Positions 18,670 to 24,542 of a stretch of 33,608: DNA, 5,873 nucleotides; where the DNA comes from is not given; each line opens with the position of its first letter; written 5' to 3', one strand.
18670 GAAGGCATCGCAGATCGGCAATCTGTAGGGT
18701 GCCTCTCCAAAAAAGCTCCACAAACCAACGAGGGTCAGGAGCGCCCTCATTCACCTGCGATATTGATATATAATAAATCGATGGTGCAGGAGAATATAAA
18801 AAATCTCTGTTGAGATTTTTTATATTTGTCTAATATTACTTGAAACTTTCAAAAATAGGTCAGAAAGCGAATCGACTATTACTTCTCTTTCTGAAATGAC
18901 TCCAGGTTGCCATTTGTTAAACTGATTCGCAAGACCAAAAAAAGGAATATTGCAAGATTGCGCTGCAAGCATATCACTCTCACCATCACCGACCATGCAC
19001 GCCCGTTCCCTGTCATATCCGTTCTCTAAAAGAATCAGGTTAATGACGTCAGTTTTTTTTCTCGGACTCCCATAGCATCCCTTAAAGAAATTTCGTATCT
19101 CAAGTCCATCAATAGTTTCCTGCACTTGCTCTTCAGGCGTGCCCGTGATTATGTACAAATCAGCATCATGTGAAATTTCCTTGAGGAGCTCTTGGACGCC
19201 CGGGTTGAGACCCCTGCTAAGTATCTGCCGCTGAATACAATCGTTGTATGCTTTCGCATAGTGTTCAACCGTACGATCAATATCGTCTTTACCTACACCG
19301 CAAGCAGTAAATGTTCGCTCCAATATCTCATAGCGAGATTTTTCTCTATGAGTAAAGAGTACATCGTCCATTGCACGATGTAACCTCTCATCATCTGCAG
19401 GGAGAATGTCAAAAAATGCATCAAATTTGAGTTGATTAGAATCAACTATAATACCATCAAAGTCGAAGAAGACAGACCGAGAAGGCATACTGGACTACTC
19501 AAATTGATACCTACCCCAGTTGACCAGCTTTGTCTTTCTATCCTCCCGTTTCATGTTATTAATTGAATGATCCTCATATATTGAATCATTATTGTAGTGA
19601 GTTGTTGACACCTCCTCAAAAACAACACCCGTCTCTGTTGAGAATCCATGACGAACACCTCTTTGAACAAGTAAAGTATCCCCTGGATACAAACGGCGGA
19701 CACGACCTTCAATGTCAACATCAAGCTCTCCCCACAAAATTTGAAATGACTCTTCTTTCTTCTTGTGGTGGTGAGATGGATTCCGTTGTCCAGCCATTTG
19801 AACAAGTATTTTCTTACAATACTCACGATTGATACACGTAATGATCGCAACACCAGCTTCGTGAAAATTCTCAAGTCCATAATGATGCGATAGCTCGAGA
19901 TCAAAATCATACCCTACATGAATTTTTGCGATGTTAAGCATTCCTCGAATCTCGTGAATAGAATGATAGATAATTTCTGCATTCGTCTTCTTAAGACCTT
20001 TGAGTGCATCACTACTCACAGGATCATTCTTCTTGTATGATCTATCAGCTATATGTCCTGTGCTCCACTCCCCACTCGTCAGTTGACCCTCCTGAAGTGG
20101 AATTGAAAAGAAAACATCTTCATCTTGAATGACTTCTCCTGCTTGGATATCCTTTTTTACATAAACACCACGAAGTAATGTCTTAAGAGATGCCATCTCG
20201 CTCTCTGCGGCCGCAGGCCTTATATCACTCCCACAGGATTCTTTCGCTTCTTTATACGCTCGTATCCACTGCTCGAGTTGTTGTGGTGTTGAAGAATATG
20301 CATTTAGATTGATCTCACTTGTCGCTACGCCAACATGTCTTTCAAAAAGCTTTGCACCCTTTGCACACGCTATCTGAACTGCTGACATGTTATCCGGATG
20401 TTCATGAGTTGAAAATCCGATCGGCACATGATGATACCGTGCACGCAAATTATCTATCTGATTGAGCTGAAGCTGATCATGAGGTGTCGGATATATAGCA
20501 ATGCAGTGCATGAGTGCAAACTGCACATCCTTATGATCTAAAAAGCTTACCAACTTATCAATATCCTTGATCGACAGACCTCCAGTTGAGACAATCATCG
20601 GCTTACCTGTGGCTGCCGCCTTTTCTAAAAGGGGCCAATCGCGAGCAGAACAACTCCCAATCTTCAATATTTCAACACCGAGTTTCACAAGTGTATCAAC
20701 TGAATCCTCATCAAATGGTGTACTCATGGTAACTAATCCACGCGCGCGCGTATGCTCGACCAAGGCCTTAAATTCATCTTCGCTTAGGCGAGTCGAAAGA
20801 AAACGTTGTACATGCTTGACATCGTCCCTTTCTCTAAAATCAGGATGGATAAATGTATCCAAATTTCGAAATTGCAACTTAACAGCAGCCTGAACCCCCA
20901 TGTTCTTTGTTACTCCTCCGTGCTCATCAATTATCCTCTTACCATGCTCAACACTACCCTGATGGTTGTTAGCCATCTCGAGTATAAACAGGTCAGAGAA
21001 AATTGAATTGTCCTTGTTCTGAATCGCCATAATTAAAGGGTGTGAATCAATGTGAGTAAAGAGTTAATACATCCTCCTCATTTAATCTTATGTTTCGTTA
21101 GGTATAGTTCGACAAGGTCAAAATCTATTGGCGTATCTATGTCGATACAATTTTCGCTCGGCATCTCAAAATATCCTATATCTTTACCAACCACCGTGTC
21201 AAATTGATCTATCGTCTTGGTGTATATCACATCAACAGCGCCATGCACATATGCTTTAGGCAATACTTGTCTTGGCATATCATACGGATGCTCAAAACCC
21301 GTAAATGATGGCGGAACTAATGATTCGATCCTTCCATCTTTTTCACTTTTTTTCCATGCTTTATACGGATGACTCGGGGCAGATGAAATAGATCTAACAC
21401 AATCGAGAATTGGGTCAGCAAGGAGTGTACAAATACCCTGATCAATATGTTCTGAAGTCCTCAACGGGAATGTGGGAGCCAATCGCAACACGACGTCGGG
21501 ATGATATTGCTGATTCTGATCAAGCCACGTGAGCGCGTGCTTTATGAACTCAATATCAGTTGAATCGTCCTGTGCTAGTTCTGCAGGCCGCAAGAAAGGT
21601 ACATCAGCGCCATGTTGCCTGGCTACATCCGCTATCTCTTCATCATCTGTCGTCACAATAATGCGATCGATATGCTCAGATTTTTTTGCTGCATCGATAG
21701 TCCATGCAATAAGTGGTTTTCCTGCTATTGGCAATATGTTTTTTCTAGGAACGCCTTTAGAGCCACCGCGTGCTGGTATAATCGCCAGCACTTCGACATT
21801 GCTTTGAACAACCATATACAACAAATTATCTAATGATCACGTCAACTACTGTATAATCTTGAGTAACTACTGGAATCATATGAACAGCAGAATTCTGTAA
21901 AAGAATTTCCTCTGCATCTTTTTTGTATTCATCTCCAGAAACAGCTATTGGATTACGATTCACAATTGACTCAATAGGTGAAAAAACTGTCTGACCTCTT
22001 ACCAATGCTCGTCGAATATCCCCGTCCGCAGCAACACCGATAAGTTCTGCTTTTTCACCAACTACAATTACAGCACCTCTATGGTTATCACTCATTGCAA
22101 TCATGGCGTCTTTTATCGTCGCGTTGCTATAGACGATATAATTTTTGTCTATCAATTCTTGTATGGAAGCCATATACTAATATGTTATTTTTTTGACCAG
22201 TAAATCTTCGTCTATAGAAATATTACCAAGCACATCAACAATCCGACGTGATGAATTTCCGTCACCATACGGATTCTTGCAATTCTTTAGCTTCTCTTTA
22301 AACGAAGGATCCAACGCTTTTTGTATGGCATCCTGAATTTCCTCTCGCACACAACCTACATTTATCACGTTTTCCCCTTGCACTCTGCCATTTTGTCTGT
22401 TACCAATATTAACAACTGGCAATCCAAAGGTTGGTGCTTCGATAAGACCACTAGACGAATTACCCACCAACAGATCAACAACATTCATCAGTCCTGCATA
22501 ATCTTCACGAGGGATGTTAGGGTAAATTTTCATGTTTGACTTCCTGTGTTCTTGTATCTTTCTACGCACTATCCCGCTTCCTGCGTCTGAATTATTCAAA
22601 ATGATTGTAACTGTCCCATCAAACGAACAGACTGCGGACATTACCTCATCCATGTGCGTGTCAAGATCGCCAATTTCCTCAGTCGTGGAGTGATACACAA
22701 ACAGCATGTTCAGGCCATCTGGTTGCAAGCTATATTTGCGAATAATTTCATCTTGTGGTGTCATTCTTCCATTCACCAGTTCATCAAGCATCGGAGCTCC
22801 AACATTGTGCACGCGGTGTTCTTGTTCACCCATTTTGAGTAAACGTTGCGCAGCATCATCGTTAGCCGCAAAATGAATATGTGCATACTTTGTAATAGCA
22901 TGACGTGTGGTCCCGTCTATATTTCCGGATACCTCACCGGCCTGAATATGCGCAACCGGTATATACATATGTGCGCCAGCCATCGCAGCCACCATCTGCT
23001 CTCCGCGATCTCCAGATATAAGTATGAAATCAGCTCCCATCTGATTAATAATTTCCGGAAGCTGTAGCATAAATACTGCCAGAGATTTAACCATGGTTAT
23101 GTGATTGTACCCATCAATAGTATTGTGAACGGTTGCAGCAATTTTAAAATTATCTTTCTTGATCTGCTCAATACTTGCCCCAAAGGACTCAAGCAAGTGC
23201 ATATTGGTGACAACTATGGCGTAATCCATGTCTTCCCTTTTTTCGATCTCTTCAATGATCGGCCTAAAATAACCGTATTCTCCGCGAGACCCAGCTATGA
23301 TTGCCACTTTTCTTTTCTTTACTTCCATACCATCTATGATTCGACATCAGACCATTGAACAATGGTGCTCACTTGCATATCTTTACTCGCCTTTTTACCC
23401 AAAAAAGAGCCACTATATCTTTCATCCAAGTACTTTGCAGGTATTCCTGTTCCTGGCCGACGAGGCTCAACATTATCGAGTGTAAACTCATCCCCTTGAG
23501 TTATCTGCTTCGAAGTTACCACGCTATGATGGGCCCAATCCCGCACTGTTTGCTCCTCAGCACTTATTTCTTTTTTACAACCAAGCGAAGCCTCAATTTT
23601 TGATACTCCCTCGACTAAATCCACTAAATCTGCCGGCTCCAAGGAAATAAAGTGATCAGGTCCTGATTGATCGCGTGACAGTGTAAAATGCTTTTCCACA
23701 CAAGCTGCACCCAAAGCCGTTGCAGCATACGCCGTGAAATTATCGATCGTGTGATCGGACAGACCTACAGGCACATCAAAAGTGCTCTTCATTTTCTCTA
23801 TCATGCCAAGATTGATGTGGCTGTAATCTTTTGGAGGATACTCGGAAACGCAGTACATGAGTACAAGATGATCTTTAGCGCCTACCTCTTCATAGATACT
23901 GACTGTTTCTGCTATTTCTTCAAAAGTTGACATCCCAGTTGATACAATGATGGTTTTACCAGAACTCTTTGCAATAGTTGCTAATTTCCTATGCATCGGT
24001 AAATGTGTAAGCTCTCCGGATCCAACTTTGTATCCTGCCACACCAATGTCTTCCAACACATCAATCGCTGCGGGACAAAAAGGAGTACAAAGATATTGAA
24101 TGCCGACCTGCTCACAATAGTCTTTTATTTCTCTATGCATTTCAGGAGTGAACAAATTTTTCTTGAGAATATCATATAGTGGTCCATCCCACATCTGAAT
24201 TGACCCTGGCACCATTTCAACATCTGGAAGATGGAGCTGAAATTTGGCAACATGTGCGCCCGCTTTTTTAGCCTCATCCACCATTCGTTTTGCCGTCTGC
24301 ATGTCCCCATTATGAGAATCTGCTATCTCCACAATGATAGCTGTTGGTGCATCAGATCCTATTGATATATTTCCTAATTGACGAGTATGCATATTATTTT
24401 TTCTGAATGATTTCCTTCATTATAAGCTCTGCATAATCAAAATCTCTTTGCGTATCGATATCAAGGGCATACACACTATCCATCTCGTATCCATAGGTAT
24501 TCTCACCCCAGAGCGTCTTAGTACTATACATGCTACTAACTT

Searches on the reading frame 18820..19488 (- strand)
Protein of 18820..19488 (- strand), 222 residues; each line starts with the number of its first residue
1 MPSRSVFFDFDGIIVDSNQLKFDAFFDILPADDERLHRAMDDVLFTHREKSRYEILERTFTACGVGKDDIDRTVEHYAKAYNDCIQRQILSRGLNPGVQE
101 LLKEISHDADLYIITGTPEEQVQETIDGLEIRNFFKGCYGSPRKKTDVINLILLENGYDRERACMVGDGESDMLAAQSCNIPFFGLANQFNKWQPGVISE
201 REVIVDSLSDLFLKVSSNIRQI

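Call 8: search_protein_families(library=pfam, proteins=[window:18820-19488:-], max_evalue=0.001)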
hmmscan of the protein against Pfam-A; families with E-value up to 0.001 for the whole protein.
window:18820-19488:- (222 aa): 3 families
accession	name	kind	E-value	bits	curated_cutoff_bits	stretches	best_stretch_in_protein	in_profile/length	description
PF13419.12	HAD_2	-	9.7e-18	65.3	23.8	1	6-185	1-177/178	Haloacid dehalogenase-like hydrolase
PF00702.32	Hydrolase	-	1.4e-10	42.3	26.4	1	6-179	4-190/191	haloacid dehalogenase-like hydrolase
PF12710.13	HAD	-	7.5e-07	30.2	27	1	6-176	1-188/189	haloacid dehalogenase-like hydrolase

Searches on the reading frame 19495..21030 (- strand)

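Call 8: search_protein_families(library=pfam, proteins=[window:19495-21030:-], max_evalue=0.001)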
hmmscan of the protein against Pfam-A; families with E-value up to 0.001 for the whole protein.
window:19495-21030:- (511 aa): 3 families
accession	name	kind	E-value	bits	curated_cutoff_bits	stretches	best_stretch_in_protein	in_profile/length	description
PF03102.20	NeuB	-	1.3e-47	162.7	22.1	1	43-269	7-239/241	NeuB family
PF07883.17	Cupin_2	-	2.4e-08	34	27.2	1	413-467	7-60/70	Cupin domain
PF07385.18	Lyx_isomer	-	1.3e-06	28.2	20.8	0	383-427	56-110/222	D-lyxose isomerase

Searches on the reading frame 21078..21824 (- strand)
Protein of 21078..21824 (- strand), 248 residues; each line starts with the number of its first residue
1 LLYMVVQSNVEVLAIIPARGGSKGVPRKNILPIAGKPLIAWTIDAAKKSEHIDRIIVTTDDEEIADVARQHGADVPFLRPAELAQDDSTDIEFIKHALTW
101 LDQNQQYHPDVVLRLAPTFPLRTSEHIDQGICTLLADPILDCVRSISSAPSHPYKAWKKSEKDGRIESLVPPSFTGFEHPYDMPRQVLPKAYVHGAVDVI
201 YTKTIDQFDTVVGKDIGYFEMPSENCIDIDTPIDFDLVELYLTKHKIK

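Call 8: search_protein_families(library=pfam, proteins=[window:21078-21824:-], max_evalue=0.001)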
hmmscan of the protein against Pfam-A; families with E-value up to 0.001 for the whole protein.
window:21078-21824:- (248 aa): 3 families
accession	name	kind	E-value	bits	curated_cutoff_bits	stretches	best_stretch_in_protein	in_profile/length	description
PF02348.25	CTP_transf_3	-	4.8e-26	92.4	22.6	1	14-136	2-116/217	Cytidylyltransferase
PF01128.25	IspD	-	2.7e-05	24.5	27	1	12-105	1-92/221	2-C-methyl-D-erythritol 4-phosphate cytidylyltransferase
PF12804.13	NTP_transf_3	-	7.9e-05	23.3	27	1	27-75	15-62/160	MobA-like NTP transferase domain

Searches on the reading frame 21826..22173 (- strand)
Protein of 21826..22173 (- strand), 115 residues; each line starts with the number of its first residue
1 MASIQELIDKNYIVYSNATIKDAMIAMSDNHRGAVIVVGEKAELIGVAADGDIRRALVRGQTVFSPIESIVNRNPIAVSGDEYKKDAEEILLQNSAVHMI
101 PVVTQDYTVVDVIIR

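Call 8: search_protein_families(library=pfam, proteins=[window:21826-22173:-], max_evalue=0.001)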
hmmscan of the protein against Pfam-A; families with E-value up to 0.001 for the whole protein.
window:21826-22173:- (115 aa): 1 family
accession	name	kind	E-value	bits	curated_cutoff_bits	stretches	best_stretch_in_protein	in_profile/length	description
PF00571.33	CBS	-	4.5e-11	43.4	24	1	6-58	3-56/57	CBS domain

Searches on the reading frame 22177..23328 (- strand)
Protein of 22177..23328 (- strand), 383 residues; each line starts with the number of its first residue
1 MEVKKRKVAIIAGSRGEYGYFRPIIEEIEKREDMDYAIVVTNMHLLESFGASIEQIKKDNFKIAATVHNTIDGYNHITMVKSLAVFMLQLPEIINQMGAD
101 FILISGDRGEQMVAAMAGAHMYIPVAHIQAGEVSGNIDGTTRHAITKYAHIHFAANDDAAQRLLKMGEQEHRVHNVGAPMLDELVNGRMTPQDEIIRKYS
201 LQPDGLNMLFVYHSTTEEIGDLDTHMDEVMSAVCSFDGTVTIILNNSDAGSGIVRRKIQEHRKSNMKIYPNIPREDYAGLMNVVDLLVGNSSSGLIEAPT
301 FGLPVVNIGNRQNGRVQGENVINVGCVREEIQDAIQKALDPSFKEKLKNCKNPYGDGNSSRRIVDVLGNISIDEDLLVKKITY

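Call 8: search_protein_families(library=pfam, proteins=[window:22177-23328:-], max_evalue=0.001)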
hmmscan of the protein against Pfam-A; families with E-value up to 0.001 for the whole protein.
window:22177-23328:- (383 aa): 1 family
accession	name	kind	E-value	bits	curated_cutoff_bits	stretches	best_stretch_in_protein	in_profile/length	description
PF02350.25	Epimerase_2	-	3.7e-73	246.8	30.6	1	27-367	2-346/347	UDP-N-acetylglucosamine 2-epimerase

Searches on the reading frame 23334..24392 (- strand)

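Call 8: search_protein_families(library=pfam, proteins=[window:23334-24392:-], max_evalue=0.001)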
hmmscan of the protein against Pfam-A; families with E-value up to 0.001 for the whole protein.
window:23334-24392:- (352 aa): 2 families
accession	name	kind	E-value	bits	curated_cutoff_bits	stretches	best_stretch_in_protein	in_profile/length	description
PF03102.20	NeuB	-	1.1e-68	231.7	22.1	1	37-274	1-240/241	NeuB family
PF08666.17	SAF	-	1.1e-05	26.4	21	1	290-351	3-63/63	SAF domain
